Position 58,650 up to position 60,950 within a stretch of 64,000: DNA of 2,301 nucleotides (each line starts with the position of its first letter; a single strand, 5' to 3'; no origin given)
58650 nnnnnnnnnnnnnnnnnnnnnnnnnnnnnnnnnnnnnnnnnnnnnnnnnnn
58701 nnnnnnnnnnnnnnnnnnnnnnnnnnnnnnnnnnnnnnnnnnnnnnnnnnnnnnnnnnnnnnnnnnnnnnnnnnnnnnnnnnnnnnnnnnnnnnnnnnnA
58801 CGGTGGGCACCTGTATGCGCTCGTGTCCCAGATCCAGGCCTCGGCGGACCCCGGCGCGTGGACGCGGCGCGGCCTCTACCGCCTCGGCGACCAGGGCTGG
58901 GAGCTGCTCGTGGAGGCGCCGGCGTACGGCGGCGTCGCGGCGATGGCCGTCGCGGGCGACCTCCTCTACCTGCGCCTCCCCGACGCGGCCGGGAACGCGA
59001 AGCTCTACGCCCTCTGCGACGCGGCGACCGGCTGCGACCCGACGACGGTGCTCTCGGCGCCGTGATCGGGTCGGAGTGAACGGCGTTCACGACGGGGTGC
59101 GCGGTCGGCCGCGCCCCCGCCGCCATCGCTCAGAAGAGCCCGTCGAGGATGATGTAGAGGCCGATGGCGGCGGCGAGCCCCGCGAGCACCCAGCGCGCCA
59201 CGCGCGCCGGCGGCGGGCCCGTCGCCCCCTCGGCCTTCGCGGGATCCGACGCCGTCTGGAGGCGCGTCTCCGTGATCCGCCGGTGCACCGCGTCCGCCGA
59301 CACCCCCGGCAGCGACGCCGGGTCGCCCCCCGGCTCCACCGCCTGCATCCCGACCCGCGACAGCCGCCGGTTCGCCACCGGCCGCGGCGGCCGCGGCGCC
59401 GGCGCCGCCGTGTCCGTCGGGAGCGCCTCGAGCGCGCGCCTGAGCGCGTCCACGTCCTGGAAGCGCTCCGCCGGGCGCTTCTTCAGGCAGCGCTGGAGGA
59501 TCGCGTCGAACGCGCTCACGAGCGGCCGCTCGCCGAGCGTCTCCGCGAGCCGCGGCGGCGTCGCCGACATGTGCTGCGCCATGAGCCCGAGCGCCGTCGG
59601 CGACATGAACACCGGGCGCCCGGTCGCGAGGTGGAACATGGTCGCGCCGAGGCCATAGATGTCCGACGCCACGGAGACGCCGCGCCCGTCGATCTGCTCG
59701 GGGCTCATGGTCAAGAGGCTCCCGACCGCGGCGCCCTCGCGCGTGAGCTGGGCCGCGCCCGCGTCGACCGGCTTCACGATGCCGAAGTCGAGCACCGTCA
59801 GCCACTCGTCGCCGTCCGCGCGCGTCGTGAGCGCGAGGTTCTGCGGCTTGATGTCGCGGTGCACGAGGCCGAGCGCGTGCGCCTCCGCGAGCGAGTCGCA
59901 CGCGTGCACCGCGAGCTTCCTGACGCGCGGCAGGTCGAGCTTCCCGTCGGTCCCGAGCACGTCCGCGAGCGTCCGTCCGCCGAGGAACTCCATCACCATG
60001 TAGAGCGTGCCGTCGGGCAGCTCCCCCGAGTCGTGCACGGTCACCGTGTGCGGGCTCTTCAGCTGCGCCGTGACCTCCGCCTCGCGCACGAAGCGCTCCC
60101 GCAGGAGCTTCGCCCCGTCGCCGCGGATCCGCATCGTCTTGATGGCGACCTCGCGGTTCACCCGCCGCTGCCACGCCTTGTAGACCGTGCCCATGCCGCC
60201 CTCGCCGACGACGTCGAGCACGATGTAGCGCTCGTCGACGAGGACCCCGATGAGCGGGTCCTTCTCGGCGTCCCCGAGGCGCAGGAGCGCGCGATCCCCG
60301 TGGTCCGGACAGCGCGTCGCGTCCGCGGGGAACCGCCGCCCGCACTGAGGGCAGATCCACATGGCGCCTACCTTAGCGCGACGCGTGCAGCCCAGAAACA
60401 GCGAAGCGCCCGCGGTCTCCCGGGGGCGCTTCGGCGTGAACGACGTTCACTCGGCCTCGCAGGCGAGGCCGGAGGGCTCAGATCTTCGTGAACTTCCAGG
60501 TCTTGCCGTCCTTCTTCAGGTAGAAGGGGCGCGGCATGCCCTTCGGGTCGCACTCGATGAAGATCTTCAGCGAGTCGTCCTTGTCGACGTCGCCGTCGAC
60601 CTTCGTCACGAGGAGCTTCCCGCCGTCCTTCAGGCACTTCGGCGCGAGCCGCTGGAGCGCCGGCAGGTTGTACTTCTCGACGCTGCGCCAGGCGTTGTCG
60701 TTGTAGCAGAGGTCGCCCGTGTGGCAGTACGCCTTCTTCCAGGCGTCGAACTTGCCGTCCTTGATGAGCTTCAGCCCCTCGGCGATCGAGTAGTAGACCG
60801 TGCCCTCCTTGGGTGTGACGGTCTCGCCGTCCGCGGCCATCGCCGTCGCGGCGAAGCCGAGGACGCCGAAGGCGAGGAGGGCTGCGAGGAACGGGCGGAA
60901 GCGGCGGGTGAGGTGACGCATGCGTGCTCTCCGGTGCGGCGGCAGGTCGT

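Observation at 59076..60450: Perfect 7-N-7 palindrome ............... present twice, flanking a Ser/Thr kinase gene; a degenerate third copy in a divergent promoter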

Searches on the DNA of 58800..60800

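Call 29: search_rna_families(source=window, start=58800, end=60800, threshold=evalue, max_evalue=10)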
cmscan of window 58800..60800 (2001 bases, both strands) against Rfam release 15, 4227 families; matches with E-value up to 10: 3.
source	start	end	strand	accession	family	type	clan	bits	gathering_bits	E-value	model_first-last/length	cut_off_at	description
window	60398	60450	-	RF02231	sX12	Gene; sRNA;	-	21.9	106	0.52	1-78/78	no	Xanthomonas sRNA sX12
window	59976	60066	-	RF00312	snoZ206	Gene; snRNA; snoRNA; CD-box;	-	17.5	50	5.4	1-129/129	no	Small nucleolar RNA Z206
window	60287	60339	+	RF03129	L31-Corynebacteriaceae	Cis-reg; leader;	CL00118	16.5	36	5.4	5-44/64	no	L31-Corynebacteriaceae ribosomal protein leader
